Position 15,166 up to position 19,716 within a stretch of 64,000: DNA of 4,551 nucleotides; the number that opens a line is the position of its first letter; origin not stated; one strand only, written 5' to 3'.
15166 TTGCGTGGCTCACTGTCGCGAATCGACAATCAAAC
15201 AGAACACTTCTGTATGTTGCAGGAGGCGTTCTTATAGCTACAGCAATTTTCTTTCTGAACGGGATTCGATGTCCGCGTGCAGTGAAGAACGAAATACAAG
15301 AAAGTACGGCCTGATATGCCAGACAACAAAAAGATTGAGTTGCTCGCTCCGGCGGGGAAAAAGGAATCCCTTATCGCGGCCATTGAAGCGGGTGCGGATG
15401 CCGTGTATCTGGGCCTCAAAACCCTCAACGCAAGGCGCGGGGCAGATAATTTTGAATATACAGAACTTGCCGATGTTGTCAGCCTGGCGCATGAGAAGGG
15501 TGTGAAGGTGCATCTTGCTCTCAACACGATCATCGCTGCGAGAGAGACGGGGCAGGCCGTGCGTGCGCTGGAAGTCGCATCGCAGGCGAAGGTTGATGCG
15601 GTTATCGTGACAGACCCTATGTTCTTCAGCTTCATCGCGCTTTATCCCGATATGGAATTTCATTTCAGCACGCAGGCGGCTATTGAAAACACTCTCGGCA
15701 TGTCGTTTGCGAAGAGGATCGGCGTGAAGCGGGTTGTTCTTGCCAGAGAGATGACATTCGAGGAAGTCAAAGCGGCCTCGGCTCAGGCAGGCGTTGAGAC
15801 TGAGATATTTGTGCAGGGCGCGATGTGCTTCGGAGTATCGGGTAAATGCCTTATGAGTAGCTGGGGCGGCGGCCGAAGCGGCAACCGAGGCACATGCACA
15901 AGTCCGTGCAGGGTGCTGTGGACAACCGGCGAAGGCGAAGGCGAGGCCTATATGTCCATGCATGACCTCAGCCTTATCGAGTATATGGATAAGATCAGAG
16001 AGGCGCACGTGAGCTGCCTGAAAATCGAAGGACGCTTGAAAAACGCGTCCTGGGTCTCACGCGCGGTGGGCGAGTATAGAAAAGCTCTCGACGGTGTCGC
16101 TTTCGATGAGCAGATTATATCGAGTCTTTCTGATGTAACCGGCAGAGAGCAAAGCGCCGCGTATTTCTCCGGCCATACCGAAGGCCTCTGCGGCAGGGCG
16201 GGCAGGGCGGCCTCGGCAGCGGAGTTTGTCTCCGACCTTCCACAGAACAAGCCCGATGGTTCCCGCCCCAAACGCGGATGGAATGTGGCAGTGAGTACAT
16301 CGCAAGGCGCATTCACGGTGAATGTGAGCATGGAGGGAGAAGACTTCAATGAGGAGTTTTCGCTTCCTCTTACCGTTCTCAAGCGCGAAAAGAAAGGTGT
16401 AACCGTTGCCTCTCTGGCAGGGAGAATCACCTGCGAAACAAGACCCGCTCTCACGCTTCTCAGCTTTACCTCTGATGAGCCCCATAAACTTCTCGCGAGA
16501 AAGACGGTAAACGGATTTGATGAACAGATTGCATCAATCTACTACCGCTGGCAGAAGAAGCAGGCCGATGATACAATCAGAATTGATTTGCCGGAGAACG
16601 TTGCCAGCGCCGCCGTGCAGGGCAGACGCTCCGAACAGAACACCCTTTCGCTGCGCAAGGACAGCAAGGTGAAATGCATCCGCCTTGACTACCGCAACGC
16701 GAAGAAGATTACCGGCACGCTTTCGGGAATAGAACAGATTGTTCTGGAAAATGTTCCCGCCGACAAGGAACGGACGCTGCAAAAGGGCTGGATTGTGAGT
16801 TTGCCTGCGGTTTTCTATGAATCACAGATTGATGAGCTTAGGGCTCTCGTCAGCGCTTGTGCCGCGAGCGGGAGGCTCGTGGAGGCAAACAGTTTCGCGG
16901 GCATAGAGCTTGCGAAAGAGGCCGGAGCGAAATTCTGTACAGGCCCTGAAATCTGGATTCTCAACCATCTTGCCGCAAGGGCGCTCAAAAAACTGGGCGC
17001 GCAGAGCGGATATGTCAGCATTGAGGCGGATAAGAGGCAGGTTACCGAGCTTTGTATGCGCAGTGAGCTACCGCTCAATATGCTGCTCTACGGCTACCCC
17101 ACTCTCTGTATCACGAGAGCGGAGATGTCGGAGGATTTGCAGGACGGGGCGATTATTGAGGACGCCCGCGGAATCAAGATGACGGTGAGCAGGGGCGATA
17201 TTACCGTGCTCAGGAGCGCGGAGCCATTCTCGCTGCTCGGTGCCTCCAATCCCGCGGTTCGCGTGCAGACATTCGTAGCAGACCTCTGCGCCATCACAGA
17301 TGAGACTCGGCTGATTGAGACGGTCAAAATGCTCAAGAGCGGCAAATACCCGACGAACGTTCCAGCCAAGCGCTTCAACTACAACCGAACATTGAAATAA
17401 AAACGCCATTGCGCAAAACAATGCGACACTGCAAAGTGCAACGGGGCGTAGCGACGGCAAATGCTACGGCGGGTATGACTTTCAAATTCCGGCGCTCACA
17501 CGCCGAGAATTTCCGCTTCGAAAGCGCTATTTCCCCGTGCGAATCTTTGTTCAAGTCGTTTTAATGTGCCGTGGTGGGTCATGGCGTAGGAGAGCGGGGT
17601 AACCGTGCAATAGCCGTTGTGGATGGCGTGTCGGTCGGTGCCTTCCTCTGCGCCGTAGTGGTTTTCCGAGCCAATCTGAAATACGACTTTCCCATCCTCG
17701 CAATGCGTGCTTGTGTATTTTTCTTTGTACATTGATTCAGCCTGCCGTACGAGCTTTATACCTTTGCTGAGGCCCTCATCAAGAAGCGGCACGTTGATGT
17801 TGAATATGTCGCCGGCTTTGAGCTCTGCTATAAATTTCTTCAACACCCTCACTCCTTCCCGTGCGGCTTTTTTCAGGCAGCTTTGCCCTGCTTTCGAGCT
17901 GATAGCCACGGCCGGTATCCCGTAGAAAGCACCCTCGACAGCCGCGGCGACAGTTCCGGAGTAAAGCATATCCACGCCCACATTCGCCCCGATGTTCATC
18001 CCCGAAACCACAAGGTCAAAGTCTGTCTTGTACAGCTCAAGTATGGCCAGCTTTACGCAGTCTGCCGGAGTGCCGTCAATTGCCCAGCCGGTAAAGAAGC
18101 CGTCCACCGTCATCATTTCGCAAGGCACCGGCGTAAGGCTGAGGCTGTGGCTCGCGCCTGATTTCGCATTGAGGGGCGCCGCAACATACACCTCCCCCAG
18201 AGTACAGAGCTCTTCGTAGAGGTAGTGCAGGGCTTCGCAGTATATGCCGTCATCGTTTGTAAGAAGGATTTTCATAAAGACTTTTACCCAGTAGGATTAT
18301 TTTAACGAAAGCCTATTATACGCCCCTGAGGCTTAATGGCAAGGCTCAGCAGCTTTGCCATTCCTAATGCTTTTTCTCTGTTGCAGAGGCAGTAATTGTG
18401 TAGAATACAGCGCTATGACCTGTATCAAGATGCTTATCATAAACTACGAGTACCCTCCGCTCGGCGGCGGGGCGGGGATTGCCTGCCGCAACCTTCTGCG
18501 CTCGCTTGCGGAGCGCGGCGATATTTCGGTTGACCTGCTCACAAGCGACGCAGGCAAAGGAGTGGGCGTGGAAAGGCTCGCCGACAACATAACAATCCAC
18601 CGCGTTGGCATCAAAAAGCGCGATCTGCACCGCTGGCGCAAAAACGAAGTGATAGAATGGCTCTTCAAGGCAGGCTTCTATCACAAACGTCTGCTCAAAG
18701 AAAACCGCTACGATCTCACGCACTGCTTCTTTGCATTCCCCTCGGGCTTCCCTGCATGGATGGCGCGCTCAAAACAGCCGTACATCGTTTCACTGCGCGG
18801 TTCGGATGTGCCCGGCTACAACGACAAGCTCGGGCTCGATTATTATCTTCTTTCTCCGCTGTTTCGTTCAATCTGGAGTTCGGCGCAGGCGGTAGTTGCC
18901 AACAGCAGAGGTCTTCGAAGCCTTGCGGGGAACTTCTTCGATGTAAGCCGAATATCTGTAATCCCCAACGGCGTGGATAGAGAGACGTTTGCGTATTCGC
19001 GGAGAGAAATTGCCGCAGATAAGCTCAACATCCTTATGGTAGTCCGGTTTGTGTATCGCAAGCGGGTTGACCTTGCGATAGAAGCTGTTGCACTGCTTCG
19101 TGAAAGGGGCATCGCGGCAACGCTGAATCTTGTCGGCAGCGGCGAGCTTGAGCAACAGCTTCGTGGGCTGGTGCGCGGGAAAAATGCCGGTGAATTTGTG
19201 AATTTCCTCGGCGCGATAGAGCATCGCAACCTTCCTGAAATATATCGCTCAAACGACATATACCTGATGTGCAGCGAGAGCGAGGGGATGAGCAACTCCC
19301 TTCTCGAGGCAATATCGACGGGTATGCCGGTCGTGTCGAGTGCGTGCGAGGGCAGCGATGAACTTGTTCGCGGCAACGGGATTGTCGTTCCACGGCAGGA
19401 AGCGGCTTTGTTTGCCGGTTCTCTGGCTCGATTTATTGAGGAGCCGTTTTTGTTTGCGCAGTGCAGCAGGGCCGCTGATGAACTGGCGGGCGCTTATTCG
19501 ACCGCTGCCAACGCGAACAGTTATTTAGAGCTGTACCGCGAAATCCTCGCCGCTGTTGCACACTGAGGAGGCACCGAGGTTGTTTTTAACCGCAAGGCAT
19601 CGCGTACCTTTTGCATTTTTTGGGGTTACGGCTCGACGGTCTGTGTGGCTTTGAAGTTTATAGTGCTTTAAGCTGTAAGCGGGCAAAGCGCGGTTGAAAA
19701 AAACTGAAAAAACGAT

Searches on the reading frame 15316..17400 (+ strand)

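Call 10: search_protein_families(library=pfam, proteins=[window:15316-17400:+])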
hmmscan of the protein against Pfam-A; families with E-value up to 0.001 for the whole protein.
window:15316-17400:+ (694 aa): 1 family
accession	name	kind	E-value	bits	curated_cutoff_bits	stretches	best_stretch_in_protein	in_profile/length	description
PF01136.24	Peptidase_U32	-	6.2e-58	196.3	22.4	1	81-288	4-231/233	Peptidase family U32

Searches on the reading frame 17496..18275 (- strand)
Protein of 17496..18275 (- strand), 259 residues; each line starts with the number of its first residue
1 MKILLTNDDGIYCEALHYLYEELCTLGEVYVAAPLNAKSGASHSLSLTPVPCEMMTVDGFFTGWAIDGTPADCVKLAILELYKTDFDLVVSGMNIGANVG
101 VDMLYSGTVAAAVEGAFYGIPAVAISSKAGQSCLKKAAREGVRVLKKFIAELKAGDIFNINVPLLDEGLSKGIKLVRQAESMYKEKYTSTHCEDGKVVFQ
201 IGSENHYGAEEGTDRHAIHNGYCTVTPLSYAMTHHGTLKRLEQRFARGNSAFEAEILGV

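Call 10: search_protein_families(library=pfam, proteins=[window:17496-18275:-])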
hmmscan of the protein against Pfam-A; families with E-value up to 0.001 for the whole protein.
window:17496-18275:- (259 aa): 1 family
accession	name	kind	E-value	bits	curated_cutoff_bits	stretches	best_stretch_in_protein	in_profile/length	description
PF01975.23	SurE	-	3.8e-51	174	22.1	1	3-184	1-188/189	Survival protein SurE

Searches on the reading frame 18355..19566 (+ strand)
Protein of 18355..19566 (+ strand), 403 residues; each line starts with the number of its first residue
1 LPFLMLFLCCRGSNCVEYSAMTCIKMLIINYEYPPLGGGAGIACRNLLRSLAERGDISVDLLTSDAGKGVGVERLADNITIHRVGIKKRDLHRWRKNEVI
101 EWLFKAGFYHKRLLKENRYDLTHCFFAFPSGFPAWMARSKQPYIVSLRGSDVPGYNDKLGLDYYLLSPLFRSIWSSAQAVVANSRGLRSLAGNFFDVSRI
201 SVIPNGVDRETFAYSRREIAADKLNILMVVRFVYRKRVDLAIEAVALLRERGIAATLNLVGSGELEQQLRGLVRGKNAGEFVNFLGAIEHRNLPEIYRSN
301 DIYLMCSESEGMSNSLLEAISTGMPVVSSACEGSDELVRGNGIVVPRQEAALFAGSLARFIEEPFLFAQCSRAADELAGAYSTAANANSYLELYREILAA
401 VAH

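Call 10: search_protein_families(library=pfam, proteins=[window:18355-19566:+])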
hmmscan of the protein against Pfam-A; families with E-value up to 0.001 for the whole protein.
window:18355-19566:+ (403 aa): 7 families
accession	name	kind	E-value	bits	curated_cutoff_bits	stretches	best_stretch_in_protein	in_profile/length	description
PF00534.26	Glycos_transf_1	-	1.3e-27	96.9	26.4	1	219-374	11-169/172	Glycosyl transferases group 1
PF13692.12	Glyco_trans_1_4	-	1.5e-25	90.5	27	1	225-362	3-141/142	Glycosyl transferases group 1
PF13439.12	Glyco_transf_4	-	4.7e-19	69.5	28.5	1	38-210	2-169/170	Glycosyltransferase Family 4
PF13579.12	Glyco_trans_4_4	-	1e-16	62.1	29.7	1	38-206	1-158/158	Glycosyl transferase 4-like domain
PF13477.12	Glyco_trans_4_2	-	9.6e-08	32.7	23.4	1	47-183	16-138/139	Glycosyl transferase 4-like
PF20706.3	GT4-conflict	-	3e-07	30.2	26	1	190-345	164-324/385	Family 4 Glycosyltransferase in conflict systems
PF13524.12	Glyco_trans_1_2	-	4.7e-05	23.8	25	1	275-378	27-129/144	Glycosyl transferase-like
